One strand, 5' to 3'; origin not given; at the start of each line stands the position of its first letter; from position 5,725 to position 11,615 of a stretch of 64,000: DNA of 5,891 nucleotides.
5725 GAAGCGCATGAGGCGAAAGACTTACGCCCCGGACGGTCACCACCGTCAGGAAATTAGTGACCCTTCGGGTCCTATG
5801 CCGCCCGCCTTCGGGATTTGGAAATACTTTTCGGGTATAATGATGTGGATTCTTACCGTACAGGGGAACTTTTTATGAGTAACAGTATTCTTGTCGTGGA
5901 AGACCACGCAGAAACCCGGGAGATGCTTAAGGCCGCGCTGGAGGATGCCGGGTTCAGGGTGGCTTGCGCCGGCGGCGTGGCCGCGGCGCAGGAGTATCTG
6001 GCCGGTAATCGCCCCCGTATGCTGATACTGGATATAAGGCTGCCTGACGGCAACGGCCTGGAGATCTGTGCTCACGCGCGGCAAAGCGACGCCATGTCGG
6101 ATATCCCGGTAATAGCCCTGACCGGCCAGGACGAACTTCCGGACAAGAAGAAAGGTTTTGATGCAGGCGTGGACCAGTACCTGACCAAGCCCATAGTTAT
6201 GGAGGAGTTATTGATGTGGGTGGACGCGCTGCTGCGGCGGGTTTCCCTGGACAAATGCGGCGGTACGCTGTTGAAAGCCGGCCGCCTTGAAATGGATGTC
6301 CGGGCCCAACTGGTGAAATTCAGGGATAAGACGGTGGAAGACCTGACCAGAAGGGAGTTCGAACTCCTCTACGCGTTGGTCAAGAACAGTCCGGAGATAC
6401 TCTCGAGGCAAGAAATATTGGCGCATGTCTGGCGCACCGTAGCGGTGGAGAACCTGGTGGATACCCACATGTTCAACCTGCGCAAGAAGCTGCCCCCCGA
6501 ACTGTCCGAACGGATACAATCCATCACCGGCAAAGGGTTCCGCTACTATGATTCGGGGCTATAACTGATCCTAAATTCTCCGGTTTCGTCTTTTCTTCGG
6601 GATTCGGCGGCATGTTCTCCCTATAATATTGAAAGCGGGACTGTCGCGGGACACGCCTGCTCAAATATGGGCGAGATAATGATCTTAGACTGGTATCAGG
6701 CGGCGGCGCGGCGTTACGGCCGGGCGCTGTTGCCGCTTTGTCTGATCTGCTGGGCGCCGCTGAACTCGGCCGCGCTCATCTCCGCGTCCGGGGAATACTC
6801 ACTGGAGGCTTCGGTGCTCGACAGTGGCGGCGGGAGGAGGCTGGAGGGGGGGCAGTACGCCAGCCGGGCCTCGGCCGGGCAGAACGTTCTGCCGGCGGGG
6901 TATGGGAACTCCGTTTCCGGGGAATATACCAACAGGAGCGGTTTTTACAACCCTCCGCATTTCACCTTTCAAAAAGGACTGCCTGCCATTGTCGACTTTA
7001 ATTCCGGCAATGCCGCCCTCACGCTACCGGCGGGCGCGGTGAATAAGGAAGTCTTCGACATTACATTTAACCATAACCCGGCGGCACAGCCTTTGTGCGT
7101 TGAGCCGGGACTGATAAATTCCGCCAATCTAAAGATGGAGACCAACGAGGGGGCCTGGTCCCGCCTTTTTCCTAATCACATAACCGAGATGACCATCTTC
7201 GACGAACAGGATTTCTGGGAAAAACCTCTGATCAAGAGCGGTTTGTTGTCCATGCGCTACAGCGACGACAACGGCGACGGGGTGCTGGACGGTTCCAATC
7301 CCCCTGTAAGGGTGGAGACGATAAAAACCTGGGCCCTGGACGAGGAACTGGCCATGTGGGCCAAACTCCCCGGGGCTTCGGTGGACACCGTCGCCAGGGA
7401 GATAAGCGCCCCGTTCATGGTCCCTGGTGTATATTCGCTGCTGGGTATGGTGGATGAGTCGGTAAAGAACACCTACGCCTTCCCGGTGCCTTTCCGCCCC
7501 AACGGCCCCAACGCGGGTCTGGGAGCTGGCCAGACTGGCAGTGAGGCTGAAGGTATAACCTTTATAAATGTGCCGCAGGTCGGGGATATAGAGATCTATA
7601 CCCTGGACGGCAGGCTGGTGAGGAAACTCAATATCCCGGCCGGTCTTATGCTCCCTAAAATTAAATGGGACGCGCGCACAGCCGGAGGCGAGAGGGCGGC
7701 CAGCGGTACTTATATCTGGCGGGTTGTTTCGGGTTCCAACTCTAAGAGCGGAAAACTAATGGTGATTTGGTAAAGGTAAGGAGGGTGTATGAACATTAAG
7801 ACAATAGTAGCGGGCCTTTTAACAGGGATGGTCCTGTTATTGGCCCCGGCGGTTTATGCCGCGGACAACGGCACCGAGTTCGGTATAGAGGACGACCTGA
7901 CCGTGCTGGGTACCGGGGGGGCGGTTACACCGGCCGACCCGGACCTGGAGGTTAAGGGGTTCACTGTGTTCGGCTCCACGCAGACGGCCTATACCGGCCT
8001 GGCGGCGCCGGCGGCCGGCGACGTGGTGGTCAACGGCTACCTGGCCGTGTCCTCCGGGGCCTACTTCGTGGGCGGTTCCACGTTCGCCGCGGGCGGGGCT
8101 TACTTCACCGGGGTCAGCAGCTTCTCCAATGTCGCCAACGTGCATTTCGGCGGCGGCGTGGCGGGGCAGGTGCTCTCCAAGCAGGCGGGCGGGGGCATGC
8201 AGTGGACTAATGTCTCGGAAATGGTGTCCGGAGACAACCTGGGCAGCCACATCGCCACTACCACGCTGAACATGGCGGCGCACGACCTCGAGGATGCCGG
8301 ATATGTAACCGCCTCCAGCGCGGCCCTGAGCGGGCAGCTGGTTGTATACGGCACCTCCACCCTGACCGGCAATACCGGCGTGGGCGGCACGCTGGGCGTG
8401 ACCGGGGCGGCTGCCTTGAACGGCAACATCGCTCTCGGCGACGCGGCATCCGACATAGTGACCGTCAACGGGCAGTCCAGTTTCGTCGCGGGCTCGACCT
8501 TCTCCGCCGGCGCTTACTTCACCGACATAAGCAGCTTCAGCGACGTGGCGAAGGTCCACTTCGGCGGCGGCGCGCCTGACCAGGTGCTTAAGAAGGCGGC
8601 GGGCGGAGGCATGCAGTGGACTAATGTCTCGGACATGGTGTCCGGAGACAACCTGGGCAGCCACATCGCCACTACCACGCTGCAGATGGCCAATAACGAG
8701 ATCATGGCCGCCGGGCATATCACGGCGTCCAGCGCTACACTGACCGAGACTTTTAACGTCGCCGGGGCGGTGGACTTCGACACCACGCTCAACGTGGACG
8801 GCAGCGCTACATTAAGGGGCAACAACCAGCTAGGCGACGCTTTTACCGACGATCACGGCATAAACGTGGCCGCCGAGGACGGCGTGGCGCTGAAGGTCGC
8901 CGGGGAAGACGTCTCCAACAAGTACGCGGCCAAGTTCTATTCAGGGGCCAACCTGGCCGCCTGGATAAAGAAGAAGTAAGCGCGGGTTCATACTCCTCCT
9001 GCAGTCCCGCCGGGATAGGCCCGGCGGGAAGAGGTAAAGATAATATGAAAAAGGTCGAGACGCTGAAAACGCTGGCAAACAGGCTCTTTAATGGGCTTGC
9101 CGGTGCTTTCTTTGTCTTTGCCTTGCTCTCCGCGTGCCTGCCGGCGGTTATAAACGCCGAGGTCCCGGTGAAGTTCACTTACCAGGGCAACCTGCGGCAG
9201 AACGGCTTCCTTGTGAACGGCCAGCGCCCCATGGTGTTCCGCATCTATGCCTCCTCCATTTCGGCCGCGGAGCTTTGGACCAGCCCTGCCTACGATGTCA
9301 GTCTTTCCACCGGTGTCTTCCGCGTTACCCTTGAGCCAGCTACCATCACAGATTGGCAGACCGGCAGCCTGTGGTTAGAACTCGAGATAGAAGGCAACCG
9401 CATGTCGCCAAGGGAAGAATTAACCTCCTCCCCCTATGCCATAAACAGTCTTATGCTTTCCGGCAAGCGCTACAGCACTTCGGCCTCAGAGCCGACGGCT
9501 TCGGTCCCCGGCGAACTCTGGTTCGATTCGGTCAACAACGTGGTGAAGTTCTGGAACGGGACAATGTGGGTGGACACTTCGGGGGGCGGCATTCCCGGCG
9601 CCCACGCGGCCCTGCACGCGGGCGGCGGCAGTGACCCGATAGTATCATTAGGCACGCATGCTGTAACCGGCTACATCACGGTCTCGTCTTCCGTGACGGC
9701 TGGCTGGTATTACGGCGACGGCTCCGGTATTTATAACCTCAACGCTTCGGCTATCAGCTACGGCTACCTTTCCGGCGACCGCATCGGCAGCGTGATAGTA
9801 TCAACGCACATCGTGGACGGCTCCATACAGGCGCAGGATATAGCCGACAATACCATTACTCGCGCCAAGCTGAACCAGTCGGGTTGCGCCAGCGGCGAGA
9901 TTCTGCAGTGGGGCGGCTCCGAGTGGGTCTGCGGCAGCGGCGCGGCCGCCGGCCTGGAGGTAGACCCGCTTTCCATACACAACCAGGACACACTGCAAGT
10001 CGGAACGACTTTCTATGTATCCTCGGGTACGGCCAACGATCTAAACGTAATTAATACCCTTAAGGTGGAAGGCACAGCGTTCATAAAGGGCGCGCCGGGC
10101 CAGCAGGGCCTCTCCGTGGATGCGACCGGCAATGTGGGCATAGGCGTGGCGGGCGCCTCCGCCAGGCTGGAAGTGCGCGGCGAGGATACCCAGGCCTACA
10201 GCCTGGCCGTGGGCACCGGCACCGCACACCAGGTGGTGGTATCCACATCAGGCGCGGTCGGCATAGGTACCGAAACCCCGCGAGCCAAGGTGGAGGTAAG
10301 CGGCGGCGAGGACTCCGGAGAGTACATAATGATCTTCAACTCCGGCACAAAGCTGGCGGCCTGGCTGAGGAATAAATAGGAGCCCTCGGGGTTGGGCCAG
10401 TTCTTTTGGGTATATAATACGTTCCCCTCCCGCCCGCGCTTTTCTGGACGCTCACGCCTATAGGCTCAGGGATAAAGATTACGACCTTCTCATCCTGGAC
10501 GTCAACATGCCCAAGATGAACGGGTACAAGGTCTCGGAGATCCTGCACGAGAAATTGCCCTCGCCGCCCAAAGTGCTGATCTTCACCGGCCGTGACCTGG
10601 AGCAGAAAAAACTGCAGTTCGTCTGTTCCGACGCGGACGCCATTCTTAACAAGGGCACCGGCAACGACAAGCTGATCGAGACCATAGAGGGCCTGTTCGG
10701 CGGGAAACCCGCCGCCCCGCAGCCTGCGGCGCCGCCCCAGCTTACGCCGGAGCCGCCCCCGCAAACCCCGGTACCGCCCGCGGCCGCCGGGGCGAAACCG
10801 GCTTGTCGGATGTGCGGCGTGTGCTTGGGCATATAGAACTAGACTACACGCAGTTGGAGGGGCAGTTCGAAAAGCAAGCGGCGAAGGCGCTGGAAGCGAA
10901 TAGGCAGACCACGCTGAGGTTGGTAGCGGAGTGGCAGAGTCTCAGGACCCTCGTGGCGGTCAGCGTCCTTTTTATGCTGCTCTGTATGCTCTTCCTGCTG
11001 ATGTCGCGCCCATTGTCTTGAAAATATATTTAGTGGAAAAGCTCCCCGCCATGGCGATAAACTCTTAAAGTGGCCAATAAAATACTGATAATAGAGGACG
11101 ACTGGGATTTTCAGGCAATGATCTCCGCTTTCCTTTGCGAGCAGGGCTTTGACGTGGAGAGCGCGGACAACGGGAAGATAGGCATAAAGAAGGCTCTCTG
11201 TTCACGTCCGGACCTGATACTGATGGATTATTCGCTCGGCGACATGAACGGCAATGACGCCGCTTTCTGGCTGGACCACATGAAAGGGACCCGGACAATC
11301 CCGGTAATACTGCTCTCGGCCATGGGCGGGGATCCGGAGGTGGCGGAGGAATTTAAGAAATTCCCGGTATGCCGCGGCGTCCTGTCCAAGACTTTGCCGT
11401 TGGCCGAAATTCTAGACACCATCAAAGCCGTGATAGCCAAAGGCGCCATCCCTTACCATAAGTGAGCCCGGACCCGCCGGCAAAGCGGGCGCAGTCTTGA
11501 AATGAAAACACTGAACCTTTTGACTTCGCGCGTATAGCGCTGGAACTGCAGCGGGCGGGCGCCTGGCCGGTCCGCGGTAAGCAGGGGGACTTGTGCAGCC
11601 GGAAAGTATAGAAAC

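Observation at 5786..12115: Conserved promoter/operator element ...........-N16-TATAAT upstream of the OmpR-type regulator, the first fibre operon and an HK/RR pair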

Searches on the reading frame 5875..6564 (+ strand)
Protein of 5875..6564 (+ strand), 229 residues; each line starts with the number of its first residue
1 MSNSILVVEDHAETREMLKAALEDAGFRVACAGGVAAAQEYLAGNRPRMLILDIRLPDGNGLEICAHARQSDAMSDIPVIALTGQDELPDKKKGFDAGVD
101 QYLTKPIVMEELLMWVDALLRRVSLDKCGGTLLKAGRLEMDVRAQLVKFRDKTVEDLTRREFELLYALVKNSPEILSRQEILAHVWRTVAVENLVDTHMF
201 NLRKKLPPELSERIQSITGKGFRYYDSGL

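Call 9: search_protein_families(library=pfam, proteins=[window:5875-6564:+], max_evalue=0.01)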
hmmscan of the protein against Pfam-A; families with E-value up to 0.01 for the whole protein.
window:5875-6564:+ (229 aa): 2 families
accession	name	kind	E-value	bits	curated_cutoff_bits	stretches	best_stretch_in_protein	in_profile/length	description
PF00072.30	Response_reg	-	1.3e-24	87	30.2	1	5-113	1-107/111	Response regulator receiver domain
PF00486.34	Trans_reg_C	-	1.5e-16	60.7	26.2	1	156-223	5-76/77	Transcriptional regulatory protein, C terminal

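Call 17: search_protein_families(library=ncbifam, proteins=[window:5875-6564:+], max_evalue=0.01)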
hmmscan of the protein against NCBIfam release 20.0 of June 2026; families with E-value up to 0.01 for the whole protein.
window:5875-6564:+ (229 aa): 95 families (the best 25 are shown)
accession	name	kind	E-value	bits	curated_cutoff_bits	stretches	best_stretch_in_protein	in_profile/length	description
TIGR02154.1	PhoB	equivalog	7.3e-44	149.7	296.2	1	1-224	1-225/226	phosphate regulon transcriptional regulator PhoB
NF053854.1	RespRegPhoBBctds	equivalog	4.8e-38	130.7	270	1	5-224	1-224/225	two-component system response regulator PhoB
NF045944.1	ResRegRpaBCyano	equivalog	7.4e-38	130.2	330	1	6-224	1-225/229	response regulator transcription factor RpaB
NF040689.1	MtrAB_MtrA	equivalog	6.8e-37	126.9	300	1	5-223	1-217/219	MtrAB system response regulator MtrA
NF008296.0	PRK11083.1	equivalog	1.4e-35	122.8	273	1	3-210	4-209/228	two-component system response regulator CreB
NF041734.1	resp_reg_RppA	equivalog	3.9e-35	121.3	250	1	5-224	3-227/229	two-component system response regulator RppA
NF007928.2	PRK10643.1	equivalog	2.3e-34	118.9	330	1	5-223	3-215/216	two-component system response regulator PmrA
TIGR01387.1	cztR_silR_copR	subfamily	6.5e-34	117.5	279.2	1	5-222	1-216/218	heavy metal response regulator transcription factor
NF007820.0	PRK10529.1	equivalog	1.4e-33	116.3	325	1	4-223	3-222/225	two-component system response regulator KdpE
NF007546.0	PRK10161.1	equivalog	2.7e-33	115.4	471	1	1-224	1-225/229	phosphate response regulator transcription factor PhoB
NF040534.1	resp_reg_YycF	equivalog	7.5e-32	110.4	340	1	4-225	2-226/231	response regulator YycF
NF008034.0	PRK10766.1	equivalog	1e-30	107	275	1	1-210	1-215/231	two-component system response regulator TorR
NF041733.1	resp_reg_CseB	equivalog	1.1e-30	106.8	350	1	4-223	2-225/228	two-component system response regulator CseB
NF051850.1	RespRegRprY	equivalog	1.4e-30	106.5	370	1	4-223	6-225/234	response regulator transcription factor RprY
NF000402.1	vanR-B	exception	4.3e-29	101.5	480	1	1-226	1-218/219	vancomycin resistance response regulator transcription factor VanR-B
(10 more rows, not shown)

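Call 49: search_solved_structures(query=window:5875-6564:+, max_evalue=1e-20)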
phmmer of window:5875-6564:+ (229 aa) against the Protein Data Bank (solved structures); distinct sequences matched with E-value up to 1e-20: 14.
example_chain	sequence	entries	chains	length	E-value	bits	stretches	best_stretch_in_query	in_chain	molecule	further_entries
1ys6_A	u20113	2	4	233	8.9e-30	107.3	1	4-222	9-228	Transcriptional regulatory protein prrA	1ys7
4kfc_A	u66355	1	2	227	4.5e-29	105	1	4-224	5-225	KDP operon transcriptional regulatory protein KdpE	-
4kny_A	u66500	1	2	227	7.6e-29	104.3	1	4-223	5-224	KDP operon transcriptional regulatory protein KdpE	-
6lgq_D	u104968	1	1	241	7.7e-29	104.2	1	4-223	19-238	DNA-binding response regulator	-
2oqr_A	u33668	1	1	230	4.7e-27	98.4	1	1-224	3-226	Sensory transduction protein regX3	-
7e1b_A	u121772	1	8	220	4.9e-26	95.1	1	2-222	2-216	DNA-binding response regulator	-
9dvt_R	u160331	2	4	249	5.9e-26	94.8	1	3-222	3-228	DNA-binding dual master transcriptional regulator RpaA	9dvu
2gwr_A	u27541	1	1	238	9.9e-26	94.1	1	3-222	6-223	DNA-binding response regulator mtrA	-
1kgs_A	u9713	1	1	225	2.6e-25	92.7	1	4-222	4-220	DNA BINDING RESPONSE REGULATOR D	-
8jo2_H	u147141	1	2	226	2.2e-24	89.7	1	5-223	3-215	DNA-binding transcriptional regulator BasR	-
4s04_A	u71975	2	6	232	2.4e-24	89.6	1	5-223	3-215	DNA-binding transcriptional regulator BasR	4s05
3q9s_A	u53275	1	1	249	2e-23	86.5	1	4-206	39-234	DNA-binding response regulator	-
9ji3_J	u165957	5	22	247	7.7e-23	84.6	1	5-222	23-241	DNA-binding response regulator | Possible two component system response transcriptional positive regulator PhoP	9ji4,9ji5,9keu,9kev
3r0j_A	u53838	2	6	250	8e-23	84.6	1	5-222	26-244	POSSIBLE TWO COMPONENT SYSTEM RESPONSE TRANSCRIPTIONAL POSITIVE REGULATOR PHOP | Response regulator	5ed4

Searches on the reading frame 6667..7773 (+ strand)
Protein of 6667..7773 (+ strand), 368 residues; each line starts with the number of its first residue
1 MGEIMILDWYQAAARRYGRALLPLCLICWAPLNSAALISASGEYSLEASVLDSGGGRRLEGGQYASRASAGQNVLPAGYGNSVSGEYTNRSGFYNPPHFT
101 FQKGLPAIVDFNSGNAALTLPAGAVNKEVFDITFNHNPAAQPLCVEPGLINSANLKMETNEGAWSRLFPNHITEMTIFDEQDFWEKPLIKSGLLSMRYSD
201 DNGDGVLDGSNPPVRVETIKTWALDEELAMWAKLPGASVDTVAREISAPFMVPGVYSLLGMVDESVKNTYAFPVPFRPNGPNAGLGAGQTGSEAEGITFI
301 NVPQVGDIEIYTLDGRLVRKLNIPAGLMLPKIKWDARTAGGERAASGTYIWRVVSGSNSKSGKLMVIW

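Call 9: search_protein_families(library=pfam, proteins=[window:6667-7773:+], max_evalue=0.01)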
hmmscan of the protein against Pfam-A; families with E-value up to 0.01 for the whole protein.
window:6667-7773:+ (368 aa): 1 family
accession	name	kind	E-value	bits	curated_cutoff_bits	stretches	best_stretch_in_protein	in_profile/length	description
PF13860.13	FlgD_ig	-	0.00045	20.6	27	1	307-356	26-76/79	FlgD Ig-like domain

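Call 17: search_protein_families(library=ncbifam, proteins=[window:6667-7773:+], max_evalue=0.01)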
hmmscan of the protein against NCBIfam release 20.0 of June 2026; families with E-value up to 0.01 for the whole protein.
window:6667-7773:+ (368 aa): 4 families
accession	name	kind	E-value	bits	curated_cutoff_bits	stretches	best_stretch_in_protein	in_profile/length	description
TIGR04183.1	Por_Secre_tail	domain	1.7e-05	24.7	23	1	298-366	13-71/72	T9SS type A sorting domain-containing protein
NF058579.1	CPR_pilus_PamT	equivalog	0.00032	20.2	240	1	25-94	12-78/241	CPR-type pilus protein PamT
NF052228.1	T9SS_PorZ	equivalog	0.0023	16.4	260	1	264-367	668-756/757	type IX secretion system anionic LPS delivery protein PorZ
NF033707.1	T9SS_sortase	equivalog_domain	0.0058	14.3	420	1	307-361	1026-1089/1095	type IX secretion system sortase PorU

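Call 23: find_related_loci(query=A2, collection=metagenome_contigs, flank=3000)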
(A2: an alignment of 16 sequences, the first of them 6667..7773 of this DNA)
Query A2 (368 aa) in metagenome_contigs; peptide patterns used: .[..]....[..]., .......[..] (x = any residue, [..] = any of these).
326 stretches matched a pattern; 69 encode a relative of the query (tblastn E <= 1e-3); 69 distinct loci.
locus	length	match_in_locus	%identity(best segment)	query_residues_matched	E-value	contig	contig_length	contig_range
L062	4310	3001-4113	70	2-368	4e-175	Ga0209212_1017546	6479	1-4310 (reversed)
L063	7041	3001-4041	72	20-368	1e-172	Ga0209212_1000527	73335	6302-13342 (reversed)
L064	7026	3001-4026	72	25-368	3e-167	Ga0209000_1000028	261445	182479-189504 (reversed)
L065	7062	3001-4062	72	15-368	2e-165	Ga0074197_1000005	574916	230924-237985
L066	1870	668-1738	67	15-368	2e-178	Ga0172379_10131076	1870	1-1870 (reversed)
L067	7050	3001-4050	70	20-368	5e-159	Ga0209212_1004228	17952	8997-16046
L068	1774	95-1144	72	19-368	1e-171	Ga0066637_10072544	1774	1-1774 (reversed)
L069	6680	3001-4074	69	14-368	2e-155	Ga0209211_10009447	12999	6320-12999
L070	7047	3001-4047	67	21-368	2e-154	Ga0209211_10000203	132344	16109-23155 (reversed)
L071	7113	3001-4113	67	1-368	5e-153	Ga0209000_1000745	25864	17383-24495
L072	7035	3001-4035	67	24-368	8e-149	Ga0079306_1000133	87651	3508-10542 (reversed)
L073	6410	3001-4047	65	21-368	5e-148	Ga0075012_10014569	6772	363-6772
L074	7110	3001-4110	64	2-368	2e-147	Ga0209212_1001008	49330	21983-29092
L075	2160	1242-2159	69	10-315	2e-155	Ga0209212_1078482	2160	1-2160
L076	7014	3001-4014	61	31-368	3e-140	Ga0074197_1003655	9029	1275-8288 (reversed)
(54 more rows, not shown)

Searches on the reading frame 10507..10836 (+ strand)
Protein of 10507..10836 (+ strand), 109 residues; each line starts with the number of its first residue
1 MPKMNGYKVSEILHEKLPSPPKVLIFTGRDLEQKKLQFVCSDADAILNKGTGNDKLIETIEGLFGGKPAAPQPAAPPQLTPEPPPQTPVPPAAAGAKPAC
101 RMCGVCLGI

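Call 27: search_protein_families(library=pfam, proteins=[window:10507-10836:+], max_evalue=0.01)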
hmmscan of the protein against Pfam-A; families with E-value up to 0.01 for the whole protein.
window:10507-10836:+ (109 aa): 1 family
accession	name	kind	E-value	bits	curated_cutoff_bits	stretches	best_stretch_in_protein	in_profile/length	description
PF00072.30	Response_reg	-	1.6e-05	25.4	30.2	1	1-60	52-110/111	Response regulator receiver domain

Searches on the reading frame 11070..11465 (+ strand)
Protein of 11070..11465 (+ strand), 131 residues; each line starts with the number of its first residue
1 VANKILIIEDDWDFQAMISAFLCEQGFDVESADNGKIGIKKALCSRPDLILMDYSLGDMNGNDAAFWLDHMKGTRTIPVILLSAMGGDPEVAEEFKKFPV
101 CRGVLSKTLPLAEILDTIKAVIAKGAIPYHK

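Call 27: search_protein_families(library=pfam, proteins=[window:11070-11465:+], max_evalue=0.01)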
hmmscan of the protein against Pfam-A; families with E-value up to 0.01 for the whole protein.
window:11070-11465:+ (131 aa): 1 family
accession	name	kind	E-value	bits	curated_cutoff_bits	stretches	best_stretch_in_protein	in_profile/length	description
PF00072.30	Response_reg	-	1.9e-15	57.5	30.2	1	5-118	1-110/111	Response regulator receiver domain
